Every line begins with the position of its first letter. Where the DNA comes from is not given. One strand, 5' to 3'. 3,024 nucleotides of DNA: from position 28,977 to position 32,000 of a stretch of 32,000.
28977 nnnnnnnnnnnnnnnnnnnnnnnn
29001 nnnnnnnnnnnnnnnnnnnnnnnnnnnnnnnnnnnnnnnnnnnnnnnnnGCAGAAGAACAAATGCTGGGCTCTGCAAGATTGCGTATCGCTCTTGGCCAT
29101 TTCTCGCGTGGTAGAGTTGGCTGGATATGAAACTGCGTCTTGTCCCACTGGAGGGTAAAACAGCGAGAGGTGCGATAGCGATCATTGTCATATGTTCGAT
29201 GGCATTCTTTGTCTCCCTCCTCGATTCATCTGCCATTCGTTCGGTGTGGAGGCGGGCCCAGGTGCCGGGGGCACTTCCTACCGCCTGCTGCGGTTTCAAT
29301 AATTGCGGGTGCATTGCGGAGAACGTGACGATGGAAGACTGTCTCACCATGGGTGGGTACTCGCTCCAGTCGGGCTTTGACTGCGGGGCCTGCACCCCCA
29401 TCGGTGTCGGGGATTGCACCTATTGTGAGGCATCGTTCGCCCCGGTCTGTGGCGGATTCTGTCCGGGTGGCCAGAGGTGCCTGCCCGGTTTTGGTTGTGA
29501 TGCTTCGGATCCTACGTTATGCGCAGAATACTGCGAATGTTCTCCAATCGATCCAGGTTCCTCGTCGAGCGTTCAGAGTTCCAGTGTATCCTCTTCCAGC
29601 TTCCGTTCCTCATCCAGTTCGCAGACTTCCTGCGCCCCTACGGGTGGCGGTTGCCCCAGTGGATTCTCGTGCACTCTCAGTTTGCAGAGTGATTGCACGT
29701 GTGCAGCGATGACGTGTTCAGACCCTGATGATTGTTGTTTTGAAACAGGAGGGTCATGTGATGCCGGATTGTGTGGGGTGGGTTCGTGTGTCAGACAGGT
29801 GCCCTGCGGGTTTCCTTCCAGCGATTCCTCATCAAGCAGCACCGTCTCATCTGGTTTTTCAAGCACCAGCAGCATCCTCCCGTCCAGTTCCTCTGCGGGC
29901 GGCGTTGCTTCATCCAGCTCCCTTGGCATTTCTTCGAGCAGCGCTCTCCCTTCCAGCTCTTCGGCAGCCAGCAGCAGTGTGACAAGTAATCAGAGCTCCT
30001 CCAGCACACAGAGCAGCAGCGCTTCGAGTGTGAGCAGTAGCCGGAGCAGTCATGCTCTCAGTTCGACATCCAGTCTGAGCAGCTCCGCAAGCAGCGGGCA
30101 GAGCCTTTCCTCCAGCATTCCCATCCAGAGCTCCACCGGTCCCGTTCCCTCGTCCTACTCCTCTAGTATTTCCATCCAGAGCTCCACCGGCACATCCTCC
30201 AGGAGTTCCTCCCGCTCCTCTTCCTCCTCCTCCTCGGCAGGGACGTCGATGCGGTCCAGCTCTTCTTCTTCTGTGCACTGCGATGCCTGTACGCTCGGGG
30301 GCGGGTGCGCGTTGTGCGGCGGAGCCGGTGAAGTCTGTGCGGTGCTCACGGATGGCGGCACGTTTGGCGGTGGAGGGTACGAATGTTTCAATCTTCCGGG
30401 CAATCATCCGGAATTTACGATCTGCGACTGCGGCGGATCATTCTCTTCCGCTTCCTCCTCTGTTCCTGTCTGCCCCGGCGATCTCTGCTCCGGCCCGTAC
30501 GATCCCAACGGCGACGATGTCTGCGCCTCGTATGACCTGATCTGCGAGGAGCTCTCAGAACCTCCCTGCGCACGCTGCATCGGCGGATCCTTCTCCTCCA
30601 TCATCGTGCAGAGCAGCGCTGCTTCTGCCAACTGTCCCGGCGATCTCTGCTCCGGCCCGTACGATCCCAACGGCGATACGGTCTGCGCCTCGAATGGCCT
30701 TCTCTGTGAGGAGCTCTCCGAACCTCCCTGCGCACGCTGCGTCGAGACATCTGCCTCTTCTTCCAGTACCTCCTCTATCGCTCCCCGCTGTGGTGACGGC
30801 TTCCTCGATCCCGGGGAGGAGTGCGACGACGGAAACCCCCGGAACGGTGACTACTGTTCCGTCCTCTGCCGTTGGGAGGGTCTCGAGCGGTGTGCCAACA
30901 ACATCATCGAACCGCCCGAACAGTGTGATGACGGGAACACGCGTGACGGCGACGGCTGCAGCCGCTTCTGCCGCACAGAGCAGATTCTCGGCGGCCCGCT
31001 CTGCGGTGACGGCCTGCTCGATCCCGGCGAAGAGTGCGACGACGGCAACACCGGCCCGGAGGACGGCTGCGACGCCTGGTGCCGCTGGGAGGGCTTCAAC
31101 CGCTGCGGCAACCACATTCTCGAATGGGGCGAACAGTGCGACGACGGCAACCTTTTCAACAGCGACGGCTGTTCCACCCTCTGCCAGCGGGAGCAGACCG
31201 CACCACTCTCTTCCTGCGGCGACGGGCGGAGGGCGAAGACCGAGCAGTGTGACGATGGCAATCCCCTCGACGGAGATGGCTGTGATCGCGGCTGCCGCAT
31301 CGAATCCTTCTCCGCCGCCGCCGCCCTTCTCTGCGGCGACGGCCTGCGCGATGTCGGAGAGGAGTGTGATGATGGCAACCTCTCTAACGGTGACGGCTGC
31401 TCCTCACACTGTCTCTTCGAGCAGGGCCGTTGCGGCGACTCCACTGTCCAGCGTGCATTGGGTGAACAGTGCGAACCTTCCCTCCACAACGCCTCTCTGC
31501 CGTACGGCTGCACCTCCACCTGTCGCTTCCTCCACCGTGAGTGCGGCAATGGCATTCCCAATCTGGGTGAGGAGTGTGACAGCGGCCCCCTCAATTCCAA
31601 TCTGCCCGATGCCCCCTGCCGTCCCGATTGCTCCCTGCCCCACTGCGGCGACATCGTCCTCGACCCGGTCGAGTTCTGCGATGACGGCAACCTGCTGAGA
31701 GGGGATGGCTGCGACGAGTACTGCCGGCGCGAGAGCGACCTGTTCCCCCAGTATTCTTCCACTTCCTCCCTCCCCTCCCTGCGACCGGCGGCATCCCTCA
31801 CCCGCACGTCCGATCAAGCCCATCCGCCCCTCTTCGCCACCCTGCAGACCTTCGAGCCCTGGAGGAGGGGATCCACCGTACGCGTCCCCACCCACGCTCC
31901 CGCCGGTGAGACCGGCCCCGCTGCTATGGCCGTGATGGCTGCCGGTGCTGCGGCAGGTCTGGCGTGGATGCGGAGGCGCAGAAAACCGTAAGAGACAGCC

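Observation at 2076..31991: A 30 kb single-strand array of seven giant head-stalk-anchor surface proteins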

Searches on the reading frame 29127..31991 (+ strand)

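Call 6: search_protein_families(library=pfam, proteins=[window:29127-31991:+], max_evalue=0.01)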
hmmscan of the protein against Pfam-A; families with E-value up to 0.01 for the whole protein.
window:29127-31991:+ (954 aa): 1 family
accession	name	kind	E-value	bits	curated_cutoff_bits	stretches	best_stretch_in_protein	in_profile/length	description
PF13948.11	DUF4215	-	9e-39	132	27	7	624-652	19-46/47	Domain of unknown function (DUF4215)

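Call 7: search_protein_families(library=ncbifam, proteins=[window:29127-31991:+], max_evalue=0.01)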
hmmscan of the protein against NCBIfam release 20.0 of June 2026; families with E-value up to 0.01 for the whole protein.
window:29127-31991:+ (954 aa): 1 family
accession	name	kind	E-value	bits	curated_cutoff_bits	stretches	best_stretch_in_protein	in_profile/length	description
TIGR02232.1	myxo_disulf_rpt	repeat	2.8e-79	260.6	20.8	7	587-619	2-34/38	cysteine-rich acidic repeat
